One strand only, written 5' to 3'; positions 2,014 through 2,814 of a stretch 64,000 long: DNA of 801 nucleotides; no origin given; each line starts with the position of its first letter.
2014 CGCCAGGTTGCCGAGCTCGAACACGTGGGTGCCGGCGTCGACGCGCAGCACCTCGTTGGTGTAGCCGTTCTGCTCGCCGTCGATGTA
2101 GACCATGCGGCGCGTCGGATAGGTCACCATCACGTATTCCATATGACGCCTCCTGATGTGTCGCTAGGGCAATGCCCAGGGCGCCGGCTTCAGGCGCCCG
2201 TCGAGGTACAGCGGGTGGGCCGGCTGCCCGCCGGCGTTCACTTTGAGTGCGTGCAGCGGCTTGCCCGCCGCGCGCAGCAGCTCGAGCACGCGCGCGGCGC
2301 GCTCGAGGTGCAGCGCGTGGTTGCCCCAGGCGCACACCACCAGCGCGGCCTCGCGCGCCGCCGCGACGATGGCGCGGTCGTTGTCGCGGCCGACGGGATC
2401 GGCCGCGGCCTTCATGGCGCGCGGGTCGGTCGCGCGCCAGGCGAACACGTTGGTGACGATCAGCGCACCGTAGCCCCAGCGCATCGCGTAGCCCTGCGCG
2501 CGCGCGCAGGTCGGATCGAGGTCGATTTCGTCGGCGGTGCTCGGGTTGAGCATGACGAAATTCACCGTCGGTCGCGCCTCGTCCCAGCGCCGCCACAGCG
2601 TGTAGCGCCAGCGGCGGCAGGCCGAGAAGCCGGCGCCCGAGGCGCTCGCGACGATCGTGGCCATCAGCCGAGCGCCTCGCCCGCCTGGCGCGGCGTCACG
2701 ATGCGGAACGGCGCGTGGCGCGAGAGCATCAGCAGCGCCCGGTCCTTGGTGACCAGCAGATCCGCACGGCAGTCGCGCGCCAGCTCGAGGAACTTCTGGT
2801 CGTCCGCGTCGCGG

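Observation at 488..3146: PIN - DUF1643 - 73 aa - patatin lipoprotein cassette with no recognisable antitoxin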

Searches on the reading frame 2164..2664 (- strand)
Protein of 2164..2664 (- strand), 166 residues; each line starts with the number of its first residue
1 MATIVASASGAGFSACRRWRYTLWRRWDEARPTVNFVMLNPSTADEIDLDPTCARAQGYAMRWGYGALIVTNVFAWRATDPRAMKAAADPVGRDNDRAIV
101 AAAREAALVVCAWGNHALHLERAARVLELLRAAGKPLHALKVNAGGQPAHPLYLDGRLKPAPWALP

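Call 6: search_protein_families(library=pfam, proteins=[window:2164-2664:-], max_evalue=0.1)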
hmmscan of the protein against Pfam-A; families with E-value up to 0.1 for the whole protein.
window:2164-2664:- (166 aa): 1 family
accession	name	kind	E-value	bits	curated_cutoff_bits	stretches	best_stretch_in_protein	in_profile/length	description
PF07799.17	DUF1643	-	1.7e-45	154.8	22.5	1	20-152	1-134/134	Protein of unknown function (DUF1643)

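Call 7: search_protein_families(library=padloc, proteins=[window:2164-2664:-], max_evalue=0.1)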
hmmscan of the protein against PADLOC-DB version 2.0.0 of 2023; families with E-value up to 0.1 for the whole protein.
window:2164-2664:- (166 aa): 0 families

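Call 8: search_protein_families(library=ncbifam, proteins=[window:2164-2664:-], max_evalue=0.1)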
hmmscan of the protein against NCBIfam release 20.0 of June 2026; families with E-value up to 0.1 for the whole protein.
window:2164-2664:- (166 aa): 1 family
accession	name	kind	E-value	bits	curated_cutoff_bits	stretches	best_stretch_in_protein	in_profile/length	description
TIGR01717.1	AMP-nucleosdse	equivalog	0.028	13.2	364.7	1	25-70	373-418/478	AMP nucleosidase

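Call 9: search_solved_structures(query=window:2164-2664:-, max_evalue=1, show_alignments=2)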
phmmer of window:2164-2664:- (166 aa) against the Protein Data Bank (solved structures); distinct sequences matched with E-value up to 1: 11.
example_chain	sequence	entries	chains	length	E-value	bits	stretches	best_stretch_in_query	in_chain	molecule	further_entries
1t8r_A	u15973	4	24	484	0.007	19.5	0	25-70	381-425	AMP nucleosidase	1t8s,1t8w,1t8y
2guw_A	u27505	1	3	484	0.0072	19.4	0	25-70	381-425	AMP nucleosidase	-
7uwq_A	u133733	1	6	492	0.012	18.7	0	25-70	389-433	AMP nucleosidase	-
3v70_A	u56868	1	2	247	0.031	17.4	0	15-97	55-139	GTPase IMAP family member 1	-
7np7_P1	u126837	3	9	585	0.044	16.9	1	40-111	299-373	Mycosin-5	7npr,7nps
3rij_A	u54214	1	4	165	0.11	15.5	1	49-149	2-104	SC_2cx5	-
2cx5_A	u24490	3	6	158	0.2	14.7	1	48-128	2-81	A PUTATIVE TRANS-EDITING ENZYME | Putative uncharacterized protein TTHA1699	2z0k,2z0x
3ri0_A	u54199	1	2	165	0.28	14.3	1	49-148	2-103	BB_2cx5_001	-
8yhz_H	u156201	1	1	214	0.45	13.6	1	10-74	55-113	Heavy chain of 1080 Fab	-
3m8o_H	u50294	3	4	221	0.75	12.9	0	8-84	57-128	IMMUNOGLOBULIN A1 HEAVY CHAIN | Fab fragment of IMMUNOGLOBULIN A1 HEAVY CHAIN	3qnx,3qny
7uvl_H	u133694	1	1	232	0.83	12.7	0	8-84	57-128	Immunoglobulin alpha-1 heavy chain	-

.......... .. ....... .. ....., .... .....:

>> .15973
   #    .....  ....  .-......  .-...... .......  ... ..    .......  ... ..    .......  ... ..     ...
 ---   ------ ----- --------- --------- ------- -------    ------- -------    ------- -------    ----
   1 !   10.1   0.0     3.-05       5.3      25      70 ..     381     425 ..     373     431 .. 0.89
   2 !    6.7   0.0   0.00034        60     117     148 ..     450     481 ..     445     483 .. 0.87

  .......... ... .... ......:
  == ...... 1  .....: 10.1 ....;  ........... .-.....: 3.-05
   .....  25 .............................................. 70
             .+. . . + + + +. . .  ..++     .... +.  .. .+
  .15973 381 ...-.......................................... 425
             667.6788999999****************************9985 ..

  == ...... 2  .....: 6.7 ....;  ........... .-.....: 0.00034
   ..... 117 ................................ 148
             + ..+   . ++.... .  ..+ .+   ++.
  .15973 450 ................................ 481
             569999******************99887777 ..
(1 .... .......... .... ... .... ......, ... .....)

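Call 14: find_homologous_proteins(query=window:2164-2664:-, max_evalue=0.00001)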
Query window:2164-2664:- (166 aa): 4488 proteins with E <= 0.00001 among 5290 candidates; the best 120 are listed.
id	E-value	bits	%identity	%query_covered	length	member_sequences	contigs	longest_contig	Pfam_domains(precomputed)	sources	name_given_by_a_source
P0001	1.9e-95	336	91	100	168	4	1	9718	PF07799.18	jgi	jgi:hypothetical protein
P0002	2.9e-92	325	89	98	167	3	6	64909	PF07799.18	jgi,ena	-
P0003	5.0e-85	302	85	91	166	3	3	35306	PF07799.18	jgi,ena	-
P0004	5.0e-79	282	77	98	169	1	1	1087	PF07799.18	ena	-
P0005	2.8e-78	280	75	97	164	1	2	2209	PF07799.18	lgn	-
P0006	2.8e-78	280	77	97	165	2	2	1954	PF07799.18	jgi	jgi:hypothetical protein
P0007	2.0e-77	277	78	96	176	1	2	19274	PF07799.18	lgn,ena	-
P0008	2.3e-77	277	75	96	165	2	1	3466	PF07799.18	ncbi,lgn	ncbi:MAG TPA: DUF1643 domain-containing protein [Burkholderiales bacterium]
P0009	3.6e-77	276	77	98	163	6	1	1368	PF07799.18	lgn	-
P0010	1.2e-76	274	77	96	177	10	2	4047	PF07799.18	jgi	-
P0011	7.3e-76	272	77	97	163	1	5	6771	PF07799.18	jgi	jgi:hypothetical protein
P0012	8.0e-76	272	77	97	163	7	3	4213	PF07799.18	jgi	jgi:hypothetical protein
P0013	8.9e-76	271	78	96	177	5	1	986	PF07799.18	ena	-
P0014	9.9e-76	271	76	97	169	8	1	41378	PF07799.18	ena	-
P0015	1.3e-75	271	74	98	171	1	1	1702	PF07799.18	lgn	-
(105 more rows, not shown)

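Call 17: find_related_loci(query=A1, collection=genome_contigs, flank=6000)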
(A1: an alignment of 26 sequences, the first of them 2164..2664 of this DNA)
Query A1 (166 aa) in genome_contigs; peptide patterns used: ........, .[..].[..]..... (x = any residue, [..] = any of these).
600 stretches matched a pattern (row limit reached: there are more); 572 encode a relative of the query (tblastn E <= 1e-3); the best 80 are kept; 80 distinct loci.
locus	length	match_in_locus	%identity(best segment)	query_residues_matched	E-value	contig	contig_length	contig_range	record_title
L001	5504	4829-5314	69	3-164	2e-74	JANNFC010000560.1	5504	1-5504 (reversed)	MAG: Betaproteobacteria bacterium isolate OTE_75_metabat_334 OTE_75_k141_1774433, whole genome shotgun sequence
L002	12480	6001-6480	74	4-163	2e-73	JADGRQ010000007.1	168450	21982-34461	MAG: Burkholderiales bacterium isolate Chersky.31_24 contig-100_9, whole genome shotgun sequence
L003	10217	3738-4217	68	4-163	8e-73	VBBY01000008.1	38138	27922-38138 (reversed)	MAG: Betaproteobacteria bacterium isolate BP_3 14_0927_02_20cm_scaffold_136, whole genome shotgun sequence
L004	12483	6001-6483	68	4-164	7e-72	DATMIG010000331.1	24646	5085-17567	MAG TPA_asm: Burkholderiales bacterium isolate SMAG_U13536 k141_9884, whole genome shotgun sequence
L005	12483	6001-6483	68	4-164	6e-71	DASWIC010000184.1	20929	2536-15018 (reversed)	MAG TPA_asm: Burkholderiales bacterium isolate SMAG_U2858 k141_1582267, whole genome shotgun sequence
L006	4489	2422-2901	68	4-163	3e-69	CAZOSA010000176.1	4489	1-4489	MAG TPA_asm: uncultured Enterobacteriaceae bacterium isolate SRP136066_co1_122 genome assembly, contig: NODE_35944_lengt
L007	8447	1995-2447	68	4-154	4e-69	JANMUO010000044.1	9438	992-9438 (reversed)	MAG: Betaproteobacteria bacterium isolate SOY_1_B_metabat.29 SOY_1_B_k141_4689425, whole genome shotgun sequence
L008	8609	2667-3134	71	9-164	4e-68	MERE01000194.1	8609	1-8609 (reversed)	MAG: Betaproteobacteria bacterium RIFCSPLOWO2_02_FULL_68_150 rifcsplowo2_02_scaffold_71615, whole genome shotgun sequenc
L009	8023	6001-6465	70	9-163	1e-67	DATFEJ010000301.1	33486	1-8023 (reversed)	MAG TPA_asm: Burkholderiales bacterium isolate SMAG_U8604 k141_1663053, whole genome shotgun sequence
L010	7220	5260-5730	64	7-163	1e-67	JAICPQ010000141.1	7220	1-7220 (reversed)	MAG: Burkholderiales bacterium isolate TY_FP_2_bin.34 k141_2035543_length_7220_cov_10.0000, whole genome shotgun sequenc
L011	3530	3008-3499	63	3-166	8e-67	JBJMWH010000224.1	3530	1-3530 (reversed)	MAG: Burkholderiales bacterium isolate 12C18O_168h_50_P13_coass_bin_24 k141_760292, whole genome shotgun sequence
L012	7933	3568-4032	65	9-163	2e-66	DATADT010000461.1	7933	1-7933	MAG TPA_asm: Burkholderiales bacterium isolate SMAG_U6757 k141_3269436, whole genome shotgun sequence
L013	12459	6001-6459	64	7-160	7e-65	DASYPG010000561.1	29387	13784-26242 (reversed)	MAG TPA_asm: Burkholderiales bacterium isolate SMAG_U4450 k141_878762, whole genome shotgun sequence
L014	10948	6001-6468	63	7-162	6e-65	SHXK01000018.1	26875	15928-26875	MAG: Betaproteobacteria bacterium isolate Baikal-deep-G89 BACOMB-40M-C615, whole genome shotgun sequence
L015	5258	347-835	67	4-166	1e-64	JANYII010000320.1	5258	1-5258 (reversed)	MAG: Betaproteobacteria bacterium isolate GL140_2_metabinner_39 GL140_2_k141_614649, whole genome shotgun sequence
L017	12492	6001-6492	72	3-166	7e-64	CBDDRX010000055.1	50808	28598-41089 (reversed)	uncultured bacterium isolate s9_12 genome assembly, contig: s9_12.fak141_2303207, whole genome shotgun sequence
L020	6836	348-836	66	1-163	5e-63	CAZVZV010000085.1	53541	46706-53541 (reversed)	MAG TPA_asm: uncultured Enterobacteriaceae bacterium isolate binchicken_co165_254 genome assembly, contig: k141_598125,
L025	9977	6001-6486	67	2-163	7e-62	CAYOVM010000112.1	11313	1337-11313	MAG TPA_asm: uncultured Enterobacteriaceae bacterium isolate SRP150892_co2_9 genome assembly, contig: NODE_8662_length_1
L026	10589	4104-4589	70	2-163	4e-62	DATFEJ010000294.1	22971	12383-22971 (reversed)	MAG TPA_asm: Burkholderiales bacterium isolate SMAG_U8604 k141_447595, whole genome shotgun sequence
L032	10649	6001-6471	66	7-163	2e-60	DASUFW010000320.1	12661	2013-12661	MAG TPA_asm: Burkholderiales bacterium isolate SMAG_U1389 k141_618404, whole genome shotgun sequence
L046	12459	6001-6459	51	5-160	6e-51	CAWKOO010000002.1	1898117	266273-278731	MAG: Nitrospirota bacterium isolate MFD03726.bin.2.99 genome assembly, contig: contig_56649, whole genome shotgun sequen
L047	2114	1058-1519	56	9-163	3e-51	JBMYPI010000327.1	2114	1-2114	MAG: Rubricella sp. isolate ME_XS_2305_bin_80 ME_XS_2305_bin_80_329, whole genome shotgun sequence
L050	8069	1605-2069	54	9-163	2e-50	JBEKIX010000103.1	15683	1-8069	MAG: Acidobacteriota bacterium isolate SPRUCE 30 SPRUCE_30_103, whole genome shotgun sequence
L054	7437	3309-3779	52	7-163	1e-49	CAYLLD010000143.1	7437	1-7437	MAG TPA_asm: uncultured Rhodobacterales bacterium isolate SRP065251_co2_81 genome assembly, contig: NODE_9616_length_743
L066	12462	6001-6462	53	5-162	4e-47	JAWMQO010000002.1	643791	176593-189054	Halieaceae bacterium WMMBA4 NODE_2_length_643791_cov_50.805333, whole genome shotgun sequence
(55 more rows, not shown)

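Call 19: predict_structure(alignment_id=A1)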
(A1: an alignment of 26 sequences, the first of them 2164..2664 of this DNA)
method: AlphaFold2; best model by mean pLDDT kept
length: 166 residues; sequences in the alignment: 26
mean_pLDDT: 64.0   pTM: 0.64
mean pLDDT of the five models: 64.0, 60.6, 57.4, 52.1, 44.7
residues with pLDDT >= 90: 0; 70-90: 78; 50-70: 35; < 50: 53
segments of 3 or more residues with pLDDT < 50: 1-35, 40-44, 73-81
pLDDT, mean of each block of 10 residues (from residue 1): 40 45 46 49 53 75 64 43 52 72 76 66 83 86 84 83 76
secondary structure, 60 per line:
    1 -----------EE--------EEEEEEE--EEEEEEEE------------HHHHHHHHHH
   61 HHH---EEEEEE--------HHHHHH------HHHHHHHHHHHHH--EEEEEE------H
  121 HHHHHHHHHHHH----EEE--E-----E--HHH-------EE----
elements in order: E22-28 E31-38 H51-63 E67-72 H81-86 H93-105 E108-113 H120-132 E137-139

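Call 20: find_encoding_contigs(protein=P0002, flank=6000, max_places=4)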
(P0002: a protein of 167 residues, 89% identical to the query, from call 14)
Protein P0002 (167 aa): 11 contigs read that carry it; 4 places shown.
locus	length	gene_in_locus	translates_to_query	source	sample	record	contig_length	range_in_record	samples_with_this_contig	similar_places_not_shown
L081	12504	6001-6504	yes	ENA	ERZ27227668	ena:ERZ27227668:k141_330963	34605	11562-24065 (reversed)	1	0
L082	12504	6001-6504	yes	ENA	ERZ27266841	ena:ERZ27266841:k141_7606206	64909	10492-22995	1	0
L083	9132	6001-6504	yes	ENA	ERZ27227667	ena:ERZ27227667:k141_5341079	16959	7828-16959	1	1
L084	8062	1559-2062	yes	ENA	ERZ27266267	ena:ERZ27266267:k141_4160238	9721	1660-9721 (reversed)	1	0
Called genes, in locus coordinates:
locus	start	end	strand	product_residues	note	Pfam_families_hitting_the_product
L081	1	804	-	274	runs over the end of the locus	PF00753:Lactamase_B, PF13483:Lactamase_B_3, PF12706:Lactamase_B_2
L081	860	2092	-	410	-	PF07690:MFS_1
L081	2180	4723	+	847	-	PF00690:Cation_ATPase_N, PF00122:E1-E2_ATPase, PF00702:Hydrolase, PF13246:Cation_ATPase, PF00689:Cation_ATPase_C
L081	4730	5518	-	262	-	PF03328:HpcH_HpaI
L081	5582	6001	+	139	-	PF13470:PIN_3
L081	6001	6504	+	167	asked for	PF07799:DUF1643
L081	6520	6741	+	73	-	-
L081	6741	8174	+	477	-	PF01734:Patatin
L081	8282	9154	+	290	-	PF13489:Methyltransf_23, PF01135:PCMT, PF01209:Ubie_methyltran, PF13847:Methyltransf_31, PF08241:Methyltransf_11, PF08242:Methyltransf_12, PF13649:Methyltransf_25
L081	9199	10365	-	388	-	PF00144:Beta-lactamase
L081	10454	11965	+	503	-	PF13598:DUF4139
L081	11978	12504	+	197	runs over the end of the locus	PF00300:His_Phos_1 (weak)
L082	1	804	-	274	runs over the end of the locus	PF00753:Lactamase_B, PF13483:Lactamase_B_3, PF12706:Lactamase_B_2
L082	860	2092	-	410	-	PF07690:MFS_1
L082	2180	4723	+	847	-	PF00690:Cation_ATPase_N, PF00122:E1-E2_ATPase, PF00702:Hydrolase, PF13246:Cation_ATPase, PF00689:Cation_ATPase_C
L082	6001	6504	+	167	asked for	PF07799:DUF1643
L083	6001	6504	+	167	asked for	PF07799:DUF1643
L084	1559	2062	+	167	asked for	PF07799:DUF1643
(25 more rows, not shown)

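Call 21: find_encoding_contigs(protein=P0003, flank=6000, max_places=3)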
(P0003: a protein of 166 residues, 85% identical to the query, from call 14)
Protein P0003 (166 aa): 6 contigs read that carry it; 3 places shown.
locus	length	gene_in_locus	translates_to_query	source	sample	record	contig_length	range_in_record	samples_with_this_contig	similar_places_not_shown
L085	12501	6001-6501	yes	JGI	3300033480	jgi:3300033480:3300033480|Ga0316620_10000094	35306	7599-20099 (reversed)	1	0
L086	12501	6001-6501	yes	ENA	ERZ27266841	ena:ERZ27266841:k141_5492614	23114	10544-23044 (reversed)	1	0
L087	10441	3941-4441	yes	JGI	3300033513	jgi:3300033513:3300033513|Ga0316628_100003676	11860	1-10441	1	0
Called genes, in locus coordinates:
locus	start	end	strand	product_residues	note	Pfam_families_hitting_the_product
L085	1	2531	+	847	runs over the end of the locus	PF00690:Cation_ATPase_N, PF00122:E1-E2_ATPase, PF00702:Hydrolase, PF13246:Cation_ATPase, PF00689:Cation_ATPase_C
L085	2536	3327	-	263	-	PF03328:HpcH_HpaI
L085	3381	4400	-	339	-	PF23368:DUF7092, PF01435:Peptidase_M48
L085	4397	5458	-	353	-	PF05987:DUF898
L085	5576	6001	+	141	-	PF13470:PIN_3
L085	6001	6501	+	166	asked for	PF07799:DUF1643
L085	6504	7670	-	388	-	PF00144:Beta-lactamase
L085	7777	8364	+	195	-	PF00300:His_Phos_1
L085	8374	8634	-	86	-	-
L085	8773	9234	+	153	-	PF07452:CHRD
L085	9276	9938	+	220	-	PF02230:Abhydrolase_2, PF12146:Hydrolase_4 (faint), PF00561:Abhydrolase_1 (faint), PF12697:Abhydrolase_6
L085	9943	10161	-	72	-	-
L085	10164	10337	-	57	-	-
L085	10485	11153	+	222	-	PF01346:FKBP_N, PF00254:FKBP_C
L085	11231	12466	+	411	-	PF07690:MFS_1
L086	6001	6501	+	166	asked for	PF07799:DUF1643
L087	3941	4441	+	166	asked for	PF07799:DUF1643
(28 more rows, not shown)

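Call 24: search_solved_structures(query=A1, max_evalue=10, show_alignments=3)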
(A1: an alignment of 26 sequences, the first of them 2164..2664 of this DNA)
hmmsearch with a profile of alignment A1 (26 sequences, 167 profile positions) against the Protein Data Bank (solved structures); distinct sequences matched with E-value up to 10: 10.
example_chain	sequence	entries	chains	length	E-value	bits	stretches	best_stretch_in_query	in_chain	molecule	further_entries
3v70_A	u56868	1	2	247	0.061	16.3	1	87-130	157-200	GTPase IMAP family member 1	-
8at3_E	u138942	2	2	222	0.12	15.3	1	114-161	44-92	HAUS augmin like complex subunit 2 L homeolog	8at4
8fck_E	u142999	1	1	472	0.41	13.6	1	114-161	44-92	HAUS augmin like complex subunit 2 L homeolog, Green fluorescent protein chimera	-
5tkk_H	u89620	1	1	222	0.44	13.5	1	33-80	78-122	mouse antibody vFP5.01 heavy chain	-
4u8h_A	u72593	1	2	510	0.59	13.1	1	86-118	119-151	Cryptochrome-2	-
4i6e_A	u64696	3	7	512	0.59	13.1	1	86-118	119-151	Cryptochrome-2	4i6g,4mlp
6kx8_A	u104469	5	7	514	0.59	13.1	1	86-118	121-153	Cryptochrome-2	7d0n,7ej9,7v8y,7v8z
4i6j_A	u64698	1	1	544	0.66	12.9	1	86-118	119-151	Cryptochrome-2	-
7y6m_C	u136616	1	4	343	1.6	11.6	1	95-124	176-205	Intracellular serine protease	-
7xr8_A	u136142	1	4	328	2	11.3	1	95-125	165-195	Major intracellular serine protease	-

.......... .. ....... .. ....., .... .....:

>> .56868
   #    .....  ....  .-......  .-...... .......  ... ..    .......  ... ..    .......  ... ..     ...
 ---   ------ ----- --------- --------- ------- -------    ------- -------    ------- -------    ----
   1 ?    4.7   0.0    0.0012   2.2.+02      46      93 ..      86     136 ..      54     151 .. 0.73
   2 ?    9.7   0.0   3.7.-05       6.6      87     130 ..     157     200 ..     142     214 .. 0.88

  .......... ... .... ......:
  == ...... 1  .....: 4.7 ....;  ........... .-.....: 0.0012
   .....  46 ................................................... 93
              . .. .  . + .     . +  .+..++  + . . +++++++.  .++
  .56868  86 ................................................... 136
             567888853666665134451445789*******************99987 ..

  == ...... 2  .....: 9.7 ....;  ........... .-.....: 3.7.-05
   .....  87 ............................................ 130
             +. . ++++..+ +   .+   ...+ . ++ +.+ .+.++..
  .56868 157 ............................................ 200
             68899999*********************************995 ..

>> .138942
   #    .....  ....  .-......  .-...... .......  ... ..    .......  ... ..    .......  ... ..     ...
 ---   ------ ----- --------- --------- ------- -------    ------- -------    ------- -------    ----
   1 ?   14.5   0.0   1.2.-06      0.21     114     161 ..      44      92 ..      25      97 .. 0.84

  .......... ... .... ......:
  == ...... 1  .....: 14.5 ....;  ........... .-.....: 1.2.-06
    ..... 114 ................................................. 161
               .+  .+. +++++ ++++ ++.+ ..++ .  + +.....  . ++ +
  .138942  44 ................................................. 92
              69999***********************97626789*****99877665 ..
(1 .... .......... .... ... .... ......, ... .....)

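Call 37: find_homologous_proteins(query=A2, max_evalue=0.00001)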
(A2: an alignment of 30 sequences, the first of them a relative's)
Query A2 (30 sequences) (163 aa, profile of the alignment): 8000 proteins with E <= 0.00001 among 8000 candidates; the best 120 are listed.
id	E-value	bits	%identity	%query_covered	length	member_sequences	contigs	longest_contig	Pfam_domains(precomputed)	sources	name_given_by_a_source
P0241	7.7e-73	261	100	100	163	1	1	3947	PF07799.18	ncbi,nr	ncbi:MAG: DUF1643 domain-containing protein [Chloroflexota bacterium]|nr:DUF1643 domain-containing p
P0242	5.6e-71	255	54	99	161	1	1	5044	PF07799.18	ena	-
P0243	1.1e-70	254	53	95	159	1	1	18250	PF07799.18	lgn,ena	-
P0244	1.1e-70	254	59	93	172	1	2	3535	PF07799.18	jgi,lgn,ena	-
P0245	1.2e-70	254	62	98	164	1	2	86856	PF07799.18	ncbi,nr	ncbi:MAG: DUF1643 domain-containing protein [Acidobacteriales bacterium]|nr:DUF1643 domain-containin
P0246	1.8e-70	254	57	95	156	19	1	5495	PF07799.18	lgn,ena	-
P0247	1.9e-70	254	56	94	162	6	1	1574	PF07799.18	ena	-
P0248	4.7e-70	252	55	99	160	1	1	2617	PF07799.18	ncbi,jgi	jgi:hypothetical protein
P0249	6.5e-70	252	55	95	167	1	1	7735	PF07799.18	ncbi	ncbi:MAG: DUF1643 domain-containing protein [Wenzhouxiangella sp.]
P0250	6.5e-70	252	68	94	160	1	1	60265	PF07799.18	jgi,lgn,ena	-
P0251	7.4e-70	252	56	97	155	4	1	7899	PF07799.18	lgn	-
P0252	8.0e-70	252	61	96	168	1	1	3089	PF07799.18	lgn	-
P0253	8.3e-70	251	58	97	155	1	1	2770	PF07799.18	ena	-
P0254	9.8e-70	251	51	95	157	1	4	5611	PF07799.18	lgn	-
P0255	1.4e-69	251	73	96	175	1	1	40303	PF07799.18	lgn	-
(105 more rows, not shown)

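Call 46: search_protein_families(library=pfam, proteins=[L017:5193-5612:+, L009:3451-3831:+, L010:4952-5257:+, L012:1058-3019:+, L009:5423-5974:+, L026:2902-4116:+, L032:4658-5998:+, L007:1671-1976:+, L020:5-340:+], max_evalue=0.01)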
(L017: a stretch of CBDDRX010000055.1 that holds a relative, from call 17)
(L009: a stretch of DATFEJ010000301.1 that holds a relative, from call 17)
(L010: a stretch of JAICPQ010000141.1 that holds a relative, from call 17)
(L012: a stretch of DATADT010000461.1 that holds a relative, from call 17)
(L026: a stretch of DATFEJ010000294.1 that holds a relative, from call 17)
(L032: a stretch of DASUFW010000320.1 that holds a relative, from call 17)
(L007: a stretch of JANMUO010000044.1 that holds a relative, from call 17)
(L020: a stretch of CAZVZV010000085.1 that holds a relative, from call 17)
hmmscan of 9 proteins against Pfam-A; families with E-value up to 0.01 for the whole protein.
L017:5193-5612:+ (140 aa): 1 family
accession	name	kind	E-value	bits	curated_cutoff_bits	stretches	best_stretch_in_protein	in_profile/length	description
PF11697.13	DUF3293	-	1.8e-20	73.8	25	1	52-125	1-73/73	Protein of unknown function (DUF3293)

L009:3451-3831:+ (127 aa): 1 family
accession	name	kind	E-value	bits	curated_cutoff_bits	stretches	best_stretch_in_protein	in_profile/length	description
PF00462.30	Glutaredoxin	-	2.7e-06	27.9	22.9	1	48-101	10-60/60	Glutaredoxin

L010:4952-5257:+ (102 aa): 1 family
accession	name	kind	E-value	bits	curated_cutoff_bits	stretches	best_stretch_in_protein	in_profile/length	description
PF01844.29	HNH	-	8.5e-12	45.5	21.4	1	21-69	1-47/47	HNH endonuclease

L012:1058-3019:+ (654 aa): 7 families
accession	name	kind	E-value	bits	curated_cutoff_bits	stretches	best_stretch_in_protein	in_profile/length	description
PF00580.27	UvrD-helicase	-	5.1e-64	217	23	1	10-279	1-270/271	UvrD/REP helicase N-terminal domain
PF13361.12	UvrD_C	-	1.8e-41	143.2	25.6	2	527-588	285-346/350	UvrD-like helicase C-terminal domain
PF13245.12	AAA_19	-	3.8e-22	79.3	25.1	1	14-265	1-134/134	AAA domain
PF13538.12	UvrD_C_2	-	9.3e-12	45.1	27.4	1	529-588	2-52/52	UvrD-like helicase C-terminal domain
PF13604.12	AAA_30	-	2e-06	28.1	27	1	10-74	2-67/191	AAA domain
PF01443.25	Viral_helicase1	-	2.3e-06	28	21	0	531-588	179-227/228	Viral superfamily 1 RNA helicase core domain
PF13087.12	AAA_12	-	0.00036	20.6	27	0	529-589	139-192/195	AAA domain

L009:5423-5974:+ (184 aa): 1 family
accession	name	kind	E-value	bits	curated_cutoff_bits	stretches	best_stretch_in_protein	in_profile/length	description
PF04471.18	Mrr_cat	-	3e-13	50.3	21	1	74-179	1-114/115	Restriction endonuclease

L026:2902-4116:+ (405 aa): 2 families
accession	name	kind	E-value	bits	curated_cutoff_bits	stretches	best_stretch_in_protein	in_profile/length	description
PF07690.21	MFS_1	-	2.9e-42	145.3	33.4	2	14-300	2-287/347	Major Facilitator Superfamily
PF06779.20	MFS_4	-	0.00044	20.1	26.3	1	25-388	10-360/364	Uncharacterised MFS-type transporter YbfB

L032:4658-5998:+ (447 aa): 1 family
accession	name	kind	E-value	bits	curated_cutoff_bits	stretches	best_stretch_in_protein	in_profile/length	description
PF07690.21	MFS_1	-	1.5e-41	142.9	33.4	2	56-340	2-285/347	Major Facilitator Superfamily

L007:1671-1976:+ (102 aa): 1 family
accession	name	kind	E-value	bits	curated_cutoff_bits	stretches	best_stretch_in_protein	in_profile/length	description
PF13744.12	HTH_37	-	9.2e-20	70.7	27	1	17-85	12-80/80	Helix-turn-helix domain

L020:5-340:+ (112 aa): 0 families
